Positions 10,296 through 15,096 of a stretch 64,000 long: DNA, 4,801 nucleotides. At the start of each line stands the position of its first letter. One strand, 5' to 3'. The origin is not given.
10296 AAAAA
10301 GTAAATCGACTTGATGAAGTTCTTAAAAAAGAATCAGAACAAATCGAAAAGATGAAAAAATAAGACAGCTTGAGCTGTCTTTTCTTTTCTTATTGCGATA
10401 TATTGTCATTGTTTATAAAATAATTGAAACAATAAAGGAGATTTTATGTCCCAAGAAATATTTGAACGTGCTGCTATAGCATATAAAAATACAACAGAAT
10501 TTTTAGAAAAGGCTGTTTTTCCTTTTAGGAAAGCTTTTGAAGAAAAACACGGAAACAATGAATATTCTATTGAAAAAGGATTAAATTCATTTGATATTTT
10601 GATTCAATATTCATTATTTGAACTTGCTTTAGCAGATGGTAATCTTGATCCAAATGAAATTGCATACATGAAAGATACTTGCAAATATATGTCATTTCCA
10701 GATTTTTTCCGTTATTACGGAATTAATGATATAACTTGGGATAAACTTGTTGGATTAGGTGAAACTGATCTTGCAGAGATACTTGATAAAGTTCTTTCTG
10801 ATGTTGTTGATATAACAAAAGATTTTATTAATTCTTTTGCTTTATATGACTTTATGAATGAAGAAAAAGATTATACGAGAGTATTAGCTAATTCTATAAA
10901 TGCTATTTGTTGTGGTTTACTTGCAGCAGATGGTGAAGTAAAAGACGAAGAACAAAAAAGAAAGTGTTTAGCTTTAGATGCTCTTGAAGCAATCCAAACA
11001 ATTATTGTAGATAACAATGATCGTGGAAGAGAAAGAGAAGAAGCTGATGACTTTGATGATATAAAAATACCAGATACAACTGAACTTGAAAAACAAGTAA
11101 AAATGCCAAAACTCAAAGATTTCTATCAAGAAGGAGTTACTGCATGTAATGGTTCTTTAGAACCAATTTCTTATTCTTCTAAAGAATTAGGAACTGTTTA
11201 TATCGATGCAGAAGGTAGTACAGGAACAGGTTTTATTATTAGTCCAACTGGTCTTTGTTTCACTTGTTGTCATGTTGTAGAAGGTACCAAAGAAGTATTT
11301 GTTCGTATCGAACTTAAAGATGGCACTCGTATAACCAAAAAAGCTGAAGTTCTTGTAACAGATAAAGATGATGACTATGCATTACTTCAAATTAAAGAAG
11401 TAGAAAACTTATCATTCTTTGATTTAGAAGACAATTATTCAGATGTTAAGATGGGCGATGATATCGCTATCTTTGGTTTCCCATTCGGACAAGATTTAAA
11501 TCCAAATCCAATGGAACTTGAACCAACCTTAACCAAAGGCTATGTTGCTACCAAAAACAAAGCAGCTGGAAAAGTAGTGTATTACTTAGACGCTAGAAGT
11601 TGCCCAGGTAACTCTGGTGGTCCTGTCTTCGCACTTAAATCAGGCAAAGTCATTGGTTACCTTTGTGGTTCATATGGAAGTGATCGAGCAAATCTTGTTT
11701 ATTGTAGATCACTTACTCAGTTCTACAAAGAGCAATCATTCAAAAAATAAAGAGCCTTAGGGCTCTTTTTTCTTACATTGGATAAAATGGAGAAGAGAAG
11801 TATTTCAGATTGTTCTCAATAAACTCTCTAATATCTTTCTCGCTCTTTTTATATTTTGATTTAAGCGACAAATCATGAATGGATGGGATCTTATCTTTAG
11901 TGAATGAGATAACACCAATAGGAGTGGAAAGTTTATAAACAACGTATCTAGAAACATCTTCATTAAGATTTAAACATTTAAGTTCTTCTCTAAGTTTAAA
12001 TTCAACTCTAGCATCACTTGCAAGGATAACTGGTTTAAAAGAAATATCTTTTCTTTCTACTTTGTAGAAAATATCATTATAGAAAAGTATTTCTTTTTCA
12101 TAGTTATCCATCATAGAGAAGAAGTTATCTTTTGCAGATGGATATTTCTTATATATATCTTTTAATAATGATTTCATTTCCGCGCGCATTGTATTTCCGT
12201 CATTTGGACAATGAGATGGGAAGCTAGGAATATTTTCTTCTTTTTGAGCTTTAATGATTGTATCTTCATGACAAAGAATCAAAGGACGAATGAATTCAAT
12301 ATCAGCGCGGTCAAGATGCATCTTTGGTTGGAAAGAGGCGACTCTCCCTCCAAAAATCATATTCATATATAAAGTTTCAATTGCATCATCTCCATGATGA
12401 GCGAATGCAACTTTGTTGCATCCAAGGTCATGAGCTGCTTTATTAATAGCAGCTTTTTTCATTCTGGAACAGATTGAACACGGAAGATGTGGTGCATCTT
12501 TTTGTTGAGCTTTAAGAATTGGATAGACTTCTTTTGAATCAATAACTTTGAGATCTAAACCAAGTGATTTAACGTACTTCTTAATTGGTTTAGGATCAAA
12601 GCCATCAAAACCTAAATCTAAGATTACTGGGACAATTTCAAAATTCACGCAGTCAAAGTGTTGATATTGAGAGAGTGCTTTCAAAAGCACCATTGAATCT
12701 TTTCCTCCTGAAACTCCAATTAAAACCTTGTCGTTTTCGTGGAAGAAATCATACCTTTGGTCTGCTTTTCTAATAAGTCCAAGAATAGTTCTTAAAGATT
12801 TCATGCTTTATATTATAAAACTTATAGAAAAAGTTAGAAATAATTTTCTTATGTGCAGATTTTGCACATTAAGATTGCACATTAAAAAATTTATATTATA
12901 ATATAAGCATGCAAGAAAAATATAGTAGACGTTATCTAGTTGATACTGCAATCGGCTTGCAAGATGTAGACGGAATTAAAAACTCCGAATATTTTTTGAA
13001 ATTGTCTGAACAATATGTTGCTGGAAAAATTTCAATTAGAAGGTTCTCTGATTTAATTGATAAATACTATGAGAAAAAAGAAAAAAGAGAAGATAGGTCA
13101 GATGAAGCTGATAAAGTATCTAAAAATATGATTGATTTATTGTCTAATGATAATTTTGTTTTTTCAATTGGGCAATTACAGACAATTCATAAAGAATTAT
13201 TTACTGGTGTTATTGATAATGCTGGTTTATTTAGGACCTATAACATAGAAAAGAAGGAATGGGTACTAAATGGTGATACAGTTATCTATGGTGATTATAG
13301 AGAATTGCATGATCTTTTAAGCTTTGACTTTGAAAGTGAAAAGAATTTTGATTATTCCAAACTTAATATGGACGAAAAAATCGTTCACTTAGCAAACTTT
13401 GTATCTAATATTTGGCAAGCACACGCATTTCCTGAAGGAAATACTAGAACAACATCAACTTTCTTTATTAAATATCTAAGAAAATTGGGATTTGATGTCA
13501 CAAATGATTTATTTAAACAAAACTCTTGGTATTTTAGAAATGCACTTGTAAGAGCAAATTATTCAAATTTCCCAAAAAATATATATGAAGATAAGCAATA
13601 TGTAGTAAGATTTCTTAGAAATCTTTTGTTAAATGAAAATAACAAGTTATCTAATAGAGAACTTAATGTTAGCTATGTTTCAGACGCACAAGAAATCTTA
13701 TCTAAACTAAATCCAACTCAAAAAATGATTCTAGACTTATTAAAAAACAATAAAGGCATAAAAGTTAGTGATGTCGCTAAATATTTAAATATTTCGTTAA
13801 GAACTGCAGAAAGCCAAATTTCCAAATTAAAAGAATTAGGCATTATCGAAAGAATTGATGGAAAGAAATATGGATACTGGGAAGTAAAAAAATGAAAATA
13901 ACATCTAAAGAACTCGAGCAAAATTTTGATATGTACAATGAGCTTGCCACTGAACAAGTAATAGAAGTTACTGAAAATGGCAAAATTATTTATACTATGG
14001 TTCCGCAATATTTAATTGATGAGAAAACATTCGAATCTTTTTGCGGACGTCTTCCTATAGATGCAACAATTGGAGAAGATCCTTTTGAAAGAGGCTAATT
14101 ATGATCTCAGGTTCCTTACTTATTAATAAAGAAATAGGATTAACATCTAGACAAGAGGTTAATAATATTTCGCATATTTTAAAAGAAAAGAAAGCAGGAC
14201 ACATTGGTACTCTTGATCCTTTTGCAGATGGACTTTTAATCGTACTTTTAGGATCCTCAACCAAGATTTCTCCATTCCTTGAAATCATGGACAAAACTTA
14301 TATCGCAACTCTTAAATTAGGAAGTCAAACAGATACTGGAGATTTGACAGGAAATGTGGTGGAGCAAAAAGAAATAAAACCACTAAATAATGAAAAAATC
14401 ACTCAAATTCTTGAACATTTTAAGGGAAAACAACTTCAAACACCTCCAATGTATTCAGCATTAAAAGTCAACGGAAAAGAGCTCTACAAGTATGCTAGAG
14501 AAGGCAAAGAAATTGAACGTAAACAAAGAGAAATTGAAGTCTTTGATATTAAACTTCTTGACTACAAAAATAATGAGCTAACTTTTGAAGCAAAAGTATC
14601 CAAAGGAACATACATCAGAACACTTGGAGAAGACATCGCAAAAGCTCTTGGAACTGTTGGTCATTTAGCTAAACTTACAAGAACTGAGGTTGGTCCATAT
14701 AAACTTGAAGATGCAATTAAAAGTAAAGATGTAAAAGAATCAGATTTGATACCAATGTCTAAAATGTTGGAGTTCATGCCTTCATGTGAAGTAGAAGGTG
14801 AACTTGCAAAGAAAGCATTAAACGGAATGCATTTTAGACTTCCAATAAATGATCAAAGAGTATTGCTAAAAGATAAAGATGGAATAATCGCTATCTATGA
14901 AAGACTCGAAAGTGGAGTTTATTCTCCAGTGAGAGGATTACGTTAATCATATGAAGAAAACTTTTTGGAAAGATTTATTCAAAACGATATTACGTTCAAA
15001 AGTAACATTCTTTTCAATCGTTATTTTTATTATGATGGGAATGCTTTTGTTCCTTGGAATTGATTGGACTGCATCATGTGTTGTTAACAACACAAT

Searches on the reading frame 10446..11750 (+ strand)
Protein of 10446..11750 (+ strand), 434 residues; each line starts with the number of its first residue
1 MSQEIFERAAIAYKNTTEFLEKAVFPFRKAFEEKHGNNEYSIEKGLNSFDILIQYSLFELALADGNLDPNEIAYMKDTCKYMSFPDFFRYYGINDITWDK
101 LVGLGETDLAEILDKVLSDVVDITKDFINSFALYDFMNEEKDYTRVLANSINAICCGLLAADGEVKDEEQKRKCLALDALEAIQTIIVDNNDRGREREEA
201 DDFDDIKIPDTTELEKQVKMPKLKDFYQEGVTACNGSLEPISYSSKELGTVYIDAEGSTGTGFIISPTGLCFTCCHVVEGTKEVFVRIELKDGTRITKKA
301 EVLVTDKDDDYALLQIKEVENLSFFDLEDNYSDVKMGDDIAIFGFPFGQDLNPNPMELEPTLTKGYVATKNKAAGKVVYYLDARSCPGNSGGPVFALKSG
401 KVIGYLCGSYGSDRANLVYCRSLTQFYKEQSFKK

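Call 18: search_protein_families(library=pfam, proteins=[window:10446-11750:+], max_evalue=0.001)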
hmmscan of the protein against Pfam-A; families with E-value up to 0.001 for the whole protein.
window:10446-11750:+ (434 aa): 3 families
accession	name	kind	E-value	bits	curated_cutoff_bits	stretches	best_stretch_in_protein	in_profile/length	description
PF13365.12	Trypsin_2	-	7.2e-22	79.1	27.6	1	260-404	1-143/144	Trypsin-like peptidase domain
PF00089.32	Trypsin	-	2e-09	38.1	20.6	1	256-419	23-210/220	Trypsin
PF05099.18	TerB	-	2.7e-05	24.9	24.4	0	56-85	80-109/118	Tellurite resistance protein TerB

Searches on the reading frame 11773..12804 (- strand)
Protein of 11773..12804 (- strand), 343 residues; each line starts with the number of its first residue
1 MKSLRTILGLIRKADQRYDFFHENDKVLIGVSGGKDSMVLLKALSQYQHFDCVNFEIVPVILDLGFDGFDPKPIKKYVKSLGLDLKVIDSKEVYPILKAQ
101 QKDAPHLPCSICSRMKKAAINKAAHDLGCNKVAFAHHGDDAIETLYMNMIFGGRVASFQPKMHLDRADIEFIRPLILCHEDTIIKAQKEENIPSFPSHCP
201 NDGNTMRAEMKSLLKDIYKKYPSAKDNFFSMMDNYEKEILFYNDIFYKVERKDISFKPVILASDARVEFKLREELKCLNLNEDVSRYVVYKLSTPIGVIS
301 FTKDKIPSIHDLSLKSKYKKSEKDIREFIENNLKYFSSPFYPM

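Call 18: search_protein_families(library=pfam, proteins=[window:11773-12804:-], max_evalue=0.001)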
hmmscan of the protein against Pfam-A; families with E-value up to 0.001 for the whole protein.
window:11773-12804:- (343 aa): 1 family
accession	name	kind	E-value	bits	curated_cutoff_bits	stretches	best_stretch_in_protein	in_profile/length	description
PF01171.26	ATP_bind_3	-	1.5e-14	54.6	27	1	26-193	1-162/182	PP-loop family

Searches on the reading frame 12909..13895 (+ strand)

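Call 18: search_protein_families(library=pfam, proteins=[window:12909-13895:+], max_evalue=0.001)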
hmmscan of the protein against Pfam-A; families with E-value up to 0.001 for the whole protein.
window:12909-13895:+ (328 aa): 9 families
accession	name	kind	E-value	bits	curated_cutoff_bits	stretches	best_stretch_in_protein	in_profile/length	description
PF02661.23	Fic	-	1.6e-08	35.7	24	1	86-190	3-93/93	Fic/DOC family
PF08279.18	HTH_11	-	1.8e-07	31.4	25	1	272-323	3-54/55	HTH domain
PF13412.12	HTH_24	-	4e-07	29.9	21.9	1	267-314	1-48/48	Winged helix-turn-helix DNA-binding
PF01047.28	MarR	-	1e-05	25.7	24.6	1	267-316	1-50/59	MarR family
PF12802.13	MarR_2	-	2.6e-05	24.7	27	1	267-316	3-53/61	MarR family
PF08220.18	HTH_DeoR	-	0.00016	21.8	21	1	271-318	2-49/57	DeoR-like helix-turn-helix domain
PF16050.10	CDC73_N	-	0.00016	21.5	27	0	103-130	3-30/299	Paf1 complex subunit CDC73 N-terminal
PF01022.26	HTH_5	-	0.00028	21.1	22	1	268-314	1-46/47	Bacterial regulatory protein, arsR family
PF08281.18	Sigma70_r4_2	-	0.00066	19.7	25.7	0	261-306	5-49/54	Sigma-70, region 4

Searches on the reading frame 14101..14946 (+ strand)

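Call 18: search_protein_families(library=pfam, proteins=[window:14101-14946:+], max_evalue=0.001)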
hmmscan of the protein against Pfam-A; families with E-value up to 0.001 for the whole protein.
window:14101-14946:+ (281 aa): 2 families
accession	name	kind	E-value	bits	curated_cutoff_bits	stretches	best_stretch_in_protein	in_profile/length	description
PF01509.24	TruB_N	-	7.8e-56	189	27.3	1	25-172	2-149/149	TruB family pseudouridylate synthase (N terminal domain)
PF16198.10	TruB_C_2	-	5.3e-09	36.5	29.3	1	173-213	1-41/66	tRNA pseudouridylate synthase B C-terminal domain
